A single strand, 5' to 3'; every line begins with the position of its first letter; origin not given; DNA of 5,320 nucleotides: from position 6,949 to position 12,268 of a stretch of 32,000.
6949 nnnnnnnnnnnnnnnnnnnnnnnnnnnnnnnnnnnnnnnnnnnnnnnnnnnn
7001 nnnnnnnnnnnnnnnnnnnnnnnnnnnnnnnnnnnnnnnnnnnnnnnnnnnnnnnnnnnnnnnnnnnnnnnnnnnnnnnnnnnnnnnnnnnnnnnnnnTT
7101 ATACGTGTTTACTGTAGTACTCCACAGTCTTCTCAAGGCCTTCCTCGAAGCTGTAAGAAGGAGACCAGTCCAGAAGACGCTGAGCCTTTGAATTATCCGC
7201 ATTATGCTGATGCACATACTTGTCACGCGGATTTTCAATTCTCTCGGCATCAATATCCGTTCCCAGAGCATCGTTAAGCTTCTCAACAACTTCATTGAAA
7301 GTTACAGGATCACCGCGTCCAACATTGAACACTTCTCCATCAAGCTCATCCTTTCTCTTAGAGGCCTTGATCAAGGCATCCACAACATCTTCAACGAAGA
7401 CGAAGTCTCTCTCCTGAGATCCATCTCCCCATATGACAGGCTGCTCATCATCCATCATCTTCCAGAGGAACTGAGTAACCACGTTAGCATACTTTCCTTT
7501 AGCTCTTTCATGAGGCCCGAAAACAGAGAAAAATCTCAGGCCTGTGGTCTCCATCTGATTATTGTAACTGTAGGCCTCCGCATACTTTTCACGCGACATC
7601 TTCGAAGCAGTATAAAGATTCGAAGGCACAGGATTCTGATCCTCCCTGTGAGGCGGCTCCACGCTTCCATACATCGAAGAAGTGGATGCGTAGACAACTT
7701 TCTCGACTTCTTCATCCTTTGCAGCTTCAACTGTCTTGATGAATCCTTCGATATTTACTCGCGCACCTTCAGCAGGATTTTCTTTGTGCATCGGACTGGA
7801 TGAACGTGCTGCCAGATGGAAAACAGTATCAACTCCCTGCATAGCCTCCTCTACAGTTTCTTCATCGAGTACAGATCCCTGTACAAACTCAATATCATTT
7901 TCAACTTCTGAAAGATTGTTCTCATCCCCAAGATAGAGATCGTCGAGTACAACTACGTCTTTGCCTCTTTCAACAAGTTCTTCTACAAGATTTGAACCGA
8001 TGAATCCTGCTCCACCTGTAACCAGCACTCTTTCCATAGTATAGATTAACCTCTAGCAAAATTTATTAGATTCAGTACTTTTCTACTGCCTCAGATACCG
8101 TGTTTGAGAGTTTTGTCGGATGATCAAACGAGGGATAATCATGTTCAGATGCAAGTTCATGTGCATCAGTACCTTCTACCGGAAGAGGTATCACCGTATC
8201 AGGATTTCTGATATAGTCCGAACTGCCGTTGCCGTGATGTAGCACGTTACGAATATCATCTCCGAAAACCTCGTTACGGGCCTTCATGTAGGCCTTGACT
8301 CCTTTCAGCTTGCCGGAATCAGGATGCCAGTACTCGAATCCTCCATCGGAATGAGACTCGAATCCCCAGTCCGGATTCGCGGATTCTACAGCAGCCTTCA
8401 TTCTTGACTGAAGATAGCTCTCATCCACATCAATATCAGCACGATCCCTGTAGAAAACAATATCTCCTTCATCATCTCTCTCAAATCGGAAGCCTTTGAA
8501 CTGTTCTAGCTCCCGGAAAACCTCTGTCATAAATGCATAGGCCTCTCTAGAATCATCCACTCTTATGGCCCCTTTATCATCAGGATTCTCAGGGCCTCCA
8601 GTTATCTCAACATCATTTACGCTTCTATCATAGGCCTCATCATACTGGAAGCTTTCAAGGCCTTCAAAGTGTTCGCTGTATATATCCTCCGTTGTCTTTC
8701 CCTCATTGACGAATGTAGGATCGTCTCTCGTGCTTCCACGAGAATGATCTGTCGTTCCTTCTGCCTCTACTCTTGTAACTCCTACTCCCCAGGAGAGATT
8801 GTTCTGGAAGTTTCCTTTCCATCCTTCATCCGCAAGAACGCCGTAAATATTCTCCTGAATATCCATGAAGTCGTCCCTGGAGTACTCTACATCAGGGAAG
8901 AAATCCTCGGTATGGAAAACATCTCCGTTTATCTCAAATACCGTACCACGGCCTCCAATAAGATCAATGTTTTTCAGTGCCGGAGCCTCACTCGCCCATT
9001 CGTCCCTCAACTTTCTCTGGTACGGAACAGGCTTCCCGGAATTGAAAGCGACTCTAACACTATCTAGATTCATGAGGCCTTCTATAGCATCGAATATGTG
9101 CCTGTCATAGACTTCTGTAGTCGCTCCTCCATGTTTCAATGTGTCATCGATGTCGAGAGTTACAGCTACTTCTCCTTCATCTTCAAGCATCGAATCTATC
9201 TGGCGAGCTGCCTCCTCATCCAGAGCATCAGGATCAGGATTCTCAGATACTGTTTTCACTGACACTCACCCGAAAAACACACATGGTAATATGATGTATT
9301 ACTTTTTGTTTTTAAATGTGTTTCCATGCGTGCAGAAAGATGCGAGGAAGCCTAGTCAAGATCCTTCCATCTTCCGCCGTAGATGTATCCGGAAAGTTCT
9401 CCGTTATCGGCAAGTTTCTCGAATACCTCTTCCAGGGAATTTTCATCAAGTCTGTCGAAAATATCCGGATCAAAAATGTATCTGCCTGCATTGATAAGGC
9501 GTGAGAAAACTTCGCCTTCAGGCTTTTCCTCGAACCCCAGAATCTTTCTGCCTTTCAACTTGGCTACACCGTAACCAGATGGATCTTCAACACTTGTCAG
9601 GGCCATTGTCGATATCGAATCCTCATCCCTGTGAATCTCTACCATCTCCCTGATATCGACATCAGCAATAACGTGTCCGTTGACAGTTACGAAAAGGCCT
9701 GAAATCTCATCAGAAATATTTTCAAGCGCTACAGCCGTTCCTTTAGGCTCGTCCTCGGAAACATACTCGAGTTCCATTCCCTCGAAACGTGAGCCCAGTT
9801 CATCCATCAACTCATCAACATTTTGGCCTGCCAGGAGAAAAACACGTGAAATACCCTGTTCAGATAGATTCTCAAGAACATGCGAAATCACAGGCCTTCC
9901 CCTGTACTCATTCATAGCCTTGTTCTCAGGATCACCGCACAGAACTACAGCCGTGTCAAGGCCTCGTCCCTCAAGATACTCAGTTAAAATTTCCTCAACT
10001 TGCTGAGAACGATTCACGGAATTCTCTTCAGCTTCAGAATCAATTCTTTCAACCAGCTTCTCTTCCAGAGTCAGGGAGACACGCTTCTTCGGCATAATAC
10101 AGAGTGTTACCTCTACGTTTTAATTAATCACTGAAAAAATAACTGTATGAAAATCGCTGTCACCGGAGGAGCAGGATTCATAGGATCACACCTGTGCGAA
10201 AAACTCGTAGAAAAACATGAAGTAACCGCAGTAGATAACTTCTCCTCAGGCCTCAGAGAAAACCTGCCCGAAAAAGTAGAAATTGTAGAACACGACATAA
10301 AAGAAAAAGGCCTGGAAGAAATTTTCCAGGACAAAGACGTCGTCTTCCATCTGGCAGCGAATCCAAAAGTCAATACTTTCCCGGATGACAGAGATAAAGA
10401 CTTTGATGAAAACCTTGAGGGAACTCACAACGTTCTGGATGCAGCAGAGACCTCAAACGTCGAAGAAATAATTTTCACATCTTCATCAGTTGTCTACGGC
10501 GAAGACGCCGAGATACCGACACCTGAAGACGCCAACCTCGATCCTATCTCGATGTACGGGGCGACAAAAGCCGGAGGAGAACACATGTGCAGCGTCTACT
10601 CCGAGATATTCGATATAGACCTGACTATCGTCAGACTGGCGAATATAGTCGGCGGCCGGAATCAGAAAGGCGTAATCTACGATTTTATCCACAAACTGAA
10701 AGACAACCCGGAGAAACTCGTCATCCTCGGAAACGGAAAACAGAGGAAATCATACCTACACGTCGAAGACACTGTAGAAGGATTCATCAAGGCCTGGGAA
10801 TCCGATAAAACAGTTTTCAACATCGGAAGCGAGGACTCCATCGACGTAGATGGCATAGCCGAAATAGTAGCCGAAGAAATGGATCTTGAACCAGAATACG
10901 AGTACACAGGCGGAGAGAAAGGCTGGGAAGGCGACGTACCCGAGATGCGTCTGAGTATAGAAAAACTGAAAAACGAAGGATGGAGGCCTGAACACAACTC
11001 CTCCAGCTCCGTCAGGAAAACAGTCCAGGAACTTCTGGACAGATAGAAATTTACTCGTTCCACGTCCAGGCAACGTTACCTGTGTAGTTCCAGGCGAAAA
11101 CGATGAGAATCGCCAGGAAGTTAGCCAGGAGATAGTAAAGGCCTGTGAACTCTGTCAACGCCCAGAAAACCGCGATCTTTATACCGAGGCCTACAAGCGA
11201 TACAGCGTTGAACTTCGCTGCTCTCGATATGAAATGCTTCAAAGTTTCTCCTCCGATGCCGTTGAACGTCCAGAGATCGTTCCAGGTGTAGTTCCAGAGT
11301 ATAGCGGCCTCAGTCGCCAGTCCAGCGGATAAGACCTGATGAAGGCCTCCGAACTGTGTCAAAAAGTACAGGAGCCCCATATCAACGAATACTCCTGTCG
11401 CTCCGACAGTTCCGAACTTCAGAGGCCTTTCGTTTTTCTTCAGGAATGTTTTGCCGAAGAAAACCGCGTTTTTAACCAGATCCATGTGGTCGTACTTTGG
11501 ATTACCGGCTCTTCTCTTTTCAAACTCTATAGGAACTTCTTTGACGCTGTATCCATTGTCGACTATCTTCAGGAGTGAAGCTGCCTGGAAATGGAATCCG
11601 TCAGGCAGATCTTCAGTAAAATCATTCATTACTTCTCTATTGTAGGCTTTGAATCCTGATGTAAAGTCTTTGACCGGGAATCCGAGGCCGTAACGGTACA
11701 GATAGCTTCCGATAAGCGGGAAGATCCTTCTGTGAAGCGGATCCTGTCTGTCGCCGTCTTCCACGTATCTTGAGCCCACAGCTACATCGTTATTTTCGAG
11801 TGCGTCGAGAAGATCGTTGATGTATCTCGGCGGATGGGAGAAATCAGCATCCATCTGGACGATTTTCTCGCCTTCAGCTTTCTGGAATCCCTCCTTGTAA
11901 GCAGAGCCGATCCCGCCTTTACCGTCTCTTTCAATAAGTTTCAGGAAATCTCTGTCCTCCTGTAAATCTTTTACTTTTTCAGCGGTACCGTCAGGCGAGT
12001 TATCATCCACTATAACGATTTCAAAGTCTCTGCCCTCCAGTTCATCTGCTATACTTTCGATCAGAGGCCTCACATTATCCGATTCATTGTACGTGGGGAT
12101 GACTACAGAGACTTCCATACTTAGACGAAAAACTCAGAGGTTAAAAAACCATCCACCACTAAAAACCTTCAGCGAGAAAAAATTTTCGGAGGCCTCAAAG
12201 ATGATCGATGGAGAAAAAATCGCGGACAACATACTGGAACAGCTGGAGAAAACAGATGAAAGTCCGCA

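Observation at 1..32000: Roughly ten-fold or greater over-representation of the palindromic hexamer AGGCCT in genes and spacers alike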

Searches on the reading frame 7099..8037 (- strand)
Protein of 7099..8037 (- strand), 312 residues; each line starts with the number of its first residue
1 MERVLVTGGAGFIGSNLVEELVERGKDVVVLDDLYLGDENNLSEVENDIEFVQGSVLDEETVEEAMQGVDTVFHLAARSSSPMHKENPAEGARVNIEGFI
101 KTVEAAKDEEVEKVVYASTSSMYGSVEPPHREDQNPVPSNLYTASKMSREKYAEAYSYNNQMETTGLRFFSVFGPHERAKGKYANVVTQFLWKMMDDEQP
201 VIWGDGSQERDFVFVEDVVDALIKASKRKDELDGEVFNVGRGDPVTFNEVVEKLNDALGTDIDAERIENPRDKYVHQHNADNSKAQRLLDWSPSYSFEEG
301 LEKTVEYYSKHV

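Call 6: search_protein_families(library=pfam, proteins=[window:7099-8037:-])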
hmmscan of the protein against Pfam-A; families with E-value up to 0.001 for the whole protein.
window:7099-8037:- (312 aa): 11 families
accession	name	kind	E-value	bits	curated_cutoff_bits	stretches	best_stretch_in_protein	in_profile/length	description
PF01370.27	Epimerase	-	1.1e-59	202.2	20.9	1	4-240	1-240/240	NAD dependent epimerase/dehydratase family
PF16363.11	GDP_Man_Dehyd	-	3.3e-50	171.9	27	1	5-304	1-332/332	GDP-mannose 4,6 dehydratase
PF01073.25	3Beta_HSD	-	8.2e-30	104.2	22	1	5-263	1-273/280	3-beta hydroxysteroid dehydrogenase/isomerase family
PF02719.21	Polysacc_synt_2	-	3.5e-25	89.2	20.2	1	4-268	1-257/293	Polysaccharide biosynthesis protein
PF13460.12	NAD_binding_10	-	4.4e-16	59.7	27.2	1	8-154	1-132/184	NAD(P)H-binding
PF04321.23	RmlD_sub_bind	-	1.1e-12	48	27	1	3-178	2-157/287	RmlD substrate binding domain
PF05368.20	NmrA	-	4.1e-12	46.7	27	1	2-268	3-244/298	NmrA-like family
PF07993.18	NAD_binding_4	-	7.8e-12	45.3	20.1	1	57-221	77-257/258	Male sterility protein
PF00106.31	adh_short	-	1.8e-06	28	26.6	1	3-129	2-144/195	short chain dehydrogenase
PF02254.24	TrkA_N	-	6.7e-05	23.6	23.8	1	9-83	5-74/116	TrkA-N domain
PF08659.16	KR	-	0.00018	21.9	22.6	1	4-125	3-143/180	KR domain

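Call 9: find_encoding_contigs(protein=window:7099-8037:-, flank=10000, max_places=6)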
Protein window:7099-8037:- (312 aa): no gene with exactly this product is on record in the collection.

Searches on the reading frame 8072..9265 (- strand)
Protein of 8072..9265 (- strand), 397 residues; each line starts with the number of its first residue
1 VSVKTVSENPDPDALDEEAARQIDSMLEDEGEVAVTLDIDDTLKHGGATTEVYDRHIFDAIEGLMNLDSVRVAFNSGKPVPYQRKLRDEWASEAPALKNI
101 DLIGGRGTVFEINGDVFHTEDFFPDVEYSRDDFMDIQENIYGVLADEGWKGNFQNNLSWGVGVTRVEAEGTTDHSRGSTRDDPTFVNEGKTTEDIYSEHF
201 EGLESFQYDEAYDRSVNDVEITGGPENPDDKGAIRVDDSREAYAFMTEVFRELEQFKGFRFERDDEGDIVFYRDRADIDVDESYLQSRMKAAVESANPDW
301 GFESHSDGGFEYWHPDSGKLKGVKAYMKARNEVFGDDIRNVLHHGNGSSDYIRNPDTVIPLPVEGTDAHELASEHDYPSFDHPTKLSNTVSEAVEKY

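Call 6: search_protein_families(library=pfam, proteins=[window:8072-9265:-])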
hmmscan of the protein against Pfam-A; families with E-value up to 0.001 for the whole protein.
window:8072-9265:- (397 aa): 0 families

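Call 84: search_protein_families(library=ncbifam, proteins=[window:8072-9265:-], max_evalue=0.01)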
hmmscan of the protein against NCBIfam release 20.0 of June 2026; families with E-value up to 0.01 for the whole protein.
window:8072-9265:- (397 aa): 1 family
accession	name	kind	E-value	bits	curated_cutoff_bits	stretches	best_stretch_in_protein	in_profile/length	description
TIGR01484.1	HAD-SF-IIB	subfamily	0.00078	19.6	41.8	1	35-119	2-77/221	HAD-IIB family hydrolase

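Call 85: search_protein_families(library=padloc, proteins=[window:8072-9265:-], max_evalue=0.01)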
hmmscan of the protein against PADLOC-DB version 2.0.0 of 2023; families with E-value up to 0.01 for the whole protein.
window:8072-9265:- (397 aa): 0 families

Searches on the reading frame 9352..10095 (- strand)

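Call 6: search_protein_families(library=pfam, proteins=[window:9352-10095:-])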
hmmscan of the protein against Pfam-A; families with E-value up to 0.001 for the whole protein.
window:9352-10095:- (247 aa): 5 families
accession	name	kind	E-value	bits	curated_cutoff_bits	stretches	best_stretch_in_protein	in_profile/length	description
PF00483.29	NTP_transferase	-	2.4e-25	90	21.2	1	59-245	23-228/245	Nucleotidyl transferase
PF01402.27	RHH_1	-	6.4e-06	26.4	20.5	1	5-42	1-38/39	Ribbon-helix-helix protein, copG family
PF12804.13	NTP_transf_3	-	1.8e-05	25.4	27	1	57-120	14-72/160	MobA-like NTP transferase domain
PF02776.23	TPP_enzyme_N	-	0.0004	20.6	26.8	0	72-104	6-38/119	Thiamine pyrophosphate enzyme, N-terminal TPP binding domain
PF07878.17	RHH_5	-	0.00073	19.7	26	0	4-42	2-40/43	CopG-like RHH_1 or ribbon-helix-helix domain, RHH_5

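Call 85: search_protein_families(library=padloc, proteins=[window:9352-10095:-], max_evalue=0.01)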
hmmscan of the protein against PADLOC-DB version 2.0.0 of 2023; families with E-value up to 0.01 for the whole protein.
window:9352-10095:- (247 aa): 0 families

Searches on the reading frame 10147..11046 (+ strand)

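Call 6: search_protein_families(library=pfam, proteins=[window:10147-11046:+])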
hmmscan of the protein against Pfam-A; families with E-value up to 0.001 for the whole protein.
window:10147-11046:+ (299 aa): 7 families
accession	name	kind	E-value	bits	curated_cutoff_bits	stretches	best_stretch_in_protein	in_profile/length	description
PF01370.27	Epimerase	-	1.1e-50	172.7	20.9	1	3-227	1-240/240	NAD dependent epimerase/dehydratase family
PF16363.11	GDP_Man_Dehyd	-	5.6e-44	151.4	27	1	5-253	2-274/332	GDP-mannose 4,6 dehydratase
PF01073.25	3Beta_HSD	-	2.4e-19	69.9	22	1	4-213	1-225/280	3-beta hydroxysteroid dehydrogenase/isomerase family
PF04321.23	RmlD_sub_bind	-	3.9e-17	62.7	27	1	1-189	1-172/287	RmlD substrate binding domain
PF07993.18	NAD_binding_4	-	5.1e-15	55.8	20.1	1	51-177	77-216/258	Male sterility protein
PF02719.21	Polysacc_synt_2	-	5.7e-15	55.7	20.2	1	3-219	1-219/293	Polysaccharide biosynthesis protein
PF13460.12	NAD_binding_10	-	3.8e-13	50.2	27.2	1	7-173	1-152/184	NAD(P)H-binding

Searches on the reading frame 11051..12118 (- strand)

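Call 6: search_protein_families(library=pfam, proteins=[window:11051-12118:-])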
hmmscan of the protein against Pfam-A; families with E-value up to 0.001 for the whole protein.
window:11051-12118:- (355 aa): 4 families
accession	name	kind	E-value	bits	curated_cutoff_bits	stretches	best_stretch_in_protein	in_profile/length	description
PF00535.33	Glycos_transf_2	-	2.1e-34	119.3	23.3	1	4-165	1-165/168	Glycosyl transferase family 2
PF04138.20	GtrA_DPMS_TM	-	3.2e-24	85.8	26.1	1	234-353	1-117/117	GtrA/DPMS, transmembrane domain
PF13641.12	Glyco_tranf_2_3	-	3.6e-06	27.6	27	1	3-113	3-117/230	Glycosyltransferase like family 2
PF10111.15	Glyco_tranf_2_2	-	4e-06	27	27.3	1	4-93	1-92/276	Glycosyltransferase like family 2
